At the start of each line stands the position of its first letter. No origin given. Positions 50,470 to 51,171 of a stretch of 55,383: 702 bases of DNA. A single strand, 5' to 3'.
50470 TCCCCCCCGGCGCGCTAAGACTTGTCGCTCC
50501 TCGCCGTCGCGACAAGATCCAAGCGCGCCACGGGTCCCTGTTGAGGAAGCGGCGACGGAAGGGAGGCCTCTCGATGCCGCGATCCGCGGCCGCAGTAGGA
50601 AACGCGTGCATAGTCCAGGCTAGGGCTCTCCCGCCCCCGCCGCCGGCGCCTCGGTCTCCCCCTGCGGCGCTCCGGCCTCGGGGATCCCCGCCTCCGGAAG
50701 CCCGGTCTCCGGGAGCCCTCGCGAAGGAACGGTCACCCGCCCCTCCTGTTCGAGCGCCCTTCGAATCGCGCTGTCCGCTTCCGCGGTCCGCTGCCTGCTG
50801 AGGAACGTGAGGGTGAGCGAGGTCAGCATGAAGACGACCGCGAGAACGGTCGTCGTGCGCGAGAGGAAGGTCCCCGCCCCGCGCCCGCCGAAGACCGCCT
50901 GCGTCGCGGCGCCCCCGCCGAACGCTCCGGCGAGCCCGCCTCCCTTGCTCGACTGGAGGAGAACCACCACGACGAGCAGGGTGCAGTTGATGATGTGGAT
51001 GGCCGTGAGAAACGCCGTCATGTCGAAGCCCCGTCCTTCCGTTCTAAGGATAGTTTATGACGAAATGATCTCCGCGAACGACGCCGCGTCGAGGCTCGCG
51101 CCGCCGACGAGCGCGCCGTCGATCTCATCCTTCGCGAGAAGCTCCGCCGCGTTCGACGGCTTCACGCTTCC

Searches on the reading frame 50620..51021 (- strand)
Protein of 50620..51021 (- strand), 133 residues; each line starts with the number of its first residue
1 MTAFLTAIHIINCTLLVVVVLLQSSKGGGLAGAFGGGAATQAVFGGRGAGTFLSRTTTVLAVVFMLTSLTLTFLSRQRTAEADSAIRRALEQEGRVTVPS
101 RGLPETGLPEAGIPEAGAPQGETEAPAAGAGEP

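Call 43: search_protein_families(library=pfam, proteins=[window:50620-51021:-], max_evalue=0.000001)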
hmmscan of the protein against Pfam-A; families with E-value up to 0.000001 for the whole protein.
window:50620-51021:- (133 aa): 1 family
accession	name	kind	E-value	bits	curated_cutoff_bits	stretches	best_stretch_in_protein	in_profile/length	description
PF03840.19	SecG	-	3.1e-23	82.1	29.2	1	4-73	1-69/70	Preprotein translocase SecG subunit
